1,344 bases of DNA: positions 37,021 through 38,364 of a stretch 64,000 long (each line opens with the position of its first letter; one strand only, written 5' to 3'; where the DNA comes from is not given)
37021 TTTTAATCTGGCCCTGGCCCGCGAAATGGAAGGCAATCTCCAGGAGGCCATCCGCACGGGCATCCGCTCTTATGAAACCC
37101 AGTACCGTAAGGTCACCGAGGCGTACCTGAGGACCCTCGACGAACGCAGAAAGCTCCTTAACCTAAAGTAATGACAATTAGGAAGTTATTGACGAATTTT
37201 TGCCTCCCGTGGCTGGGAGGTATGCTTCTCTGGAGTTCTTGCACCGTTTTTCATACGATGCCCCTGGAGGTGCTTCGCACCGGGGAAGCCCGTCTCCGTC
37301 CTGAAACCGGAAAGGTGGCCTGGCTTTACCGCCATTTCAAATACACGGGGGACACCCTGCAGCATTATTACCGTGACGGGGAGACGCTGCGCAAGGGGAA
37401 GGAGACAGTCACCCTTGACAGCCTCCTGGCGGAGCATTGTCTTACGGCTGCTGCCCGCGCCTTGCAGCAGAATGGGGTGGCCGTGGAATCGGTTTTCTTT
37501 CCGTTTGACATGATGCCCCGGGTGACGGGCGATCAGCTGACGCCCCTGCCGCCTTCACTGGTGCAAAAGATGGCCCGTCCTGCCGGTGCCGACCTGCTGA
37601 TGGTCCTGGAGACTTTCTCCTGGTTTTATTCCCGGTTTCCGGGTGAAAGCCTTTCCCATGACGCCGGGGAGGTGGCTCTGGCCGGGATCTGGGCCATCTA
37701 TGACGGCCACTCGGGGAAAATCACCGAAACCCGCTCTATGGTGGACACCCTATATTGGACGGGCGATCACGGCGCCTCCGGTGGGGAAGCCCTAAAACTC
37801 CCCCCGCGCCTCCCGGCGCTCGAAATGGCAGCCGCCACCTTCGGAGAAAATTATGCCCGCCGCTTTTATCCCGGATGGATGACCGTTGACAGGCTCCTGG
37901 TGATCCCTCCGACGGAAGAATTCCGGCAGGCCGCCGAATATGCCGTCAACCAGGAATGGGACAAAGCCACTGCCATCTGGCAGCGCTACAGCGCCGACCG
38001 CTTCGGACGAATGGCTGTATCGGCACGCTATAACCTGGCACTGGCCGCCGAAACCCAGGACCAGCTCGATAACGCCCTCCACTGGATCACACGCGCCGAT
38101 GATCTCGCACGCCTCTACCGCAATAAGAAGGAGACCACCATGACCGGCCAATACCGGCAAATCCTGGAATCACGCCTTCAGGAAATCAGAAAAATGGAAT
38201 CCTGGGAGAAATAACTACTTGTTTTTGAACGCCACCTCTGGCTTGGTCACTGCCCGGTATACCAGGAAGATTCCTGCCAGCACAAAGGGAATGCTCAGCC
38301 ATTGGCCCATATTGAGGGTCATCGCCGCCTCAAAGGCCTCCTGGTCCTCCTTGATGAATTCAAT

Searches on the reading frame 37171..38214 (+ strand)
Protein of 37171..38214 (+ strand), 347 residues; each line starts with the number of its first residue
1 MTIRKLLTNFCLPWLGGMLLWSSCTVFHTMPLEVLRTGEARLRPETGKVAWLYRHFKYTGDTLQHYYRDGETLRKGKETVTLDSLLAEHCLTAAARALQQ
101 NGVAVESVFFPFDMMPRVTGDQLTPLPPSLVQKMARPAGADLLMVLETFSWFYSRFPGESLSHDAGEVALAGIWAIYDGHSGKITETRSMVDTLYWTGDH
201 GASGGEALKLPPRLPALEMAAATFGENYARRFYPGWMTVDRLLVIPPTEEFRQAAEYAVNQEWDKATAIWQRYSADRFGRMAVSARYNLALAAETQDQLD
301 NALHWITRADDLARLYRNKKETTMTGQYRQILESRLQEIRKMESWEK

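Call 60: search_protein_families(library=pfam, proteins=[window:37171-38214:+], max_evalue=0.001)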
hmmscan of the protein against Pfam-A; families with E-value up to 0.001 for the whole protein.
window:37171-38214:+ (347 aa): 1 family
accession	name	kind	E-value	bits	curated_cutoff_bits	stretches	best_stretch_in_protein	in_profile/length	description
PF19867.5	DUF6340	-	9.6e-36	123.7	26.4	1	48-297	3-258/258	Family of unknown function (DUF6340)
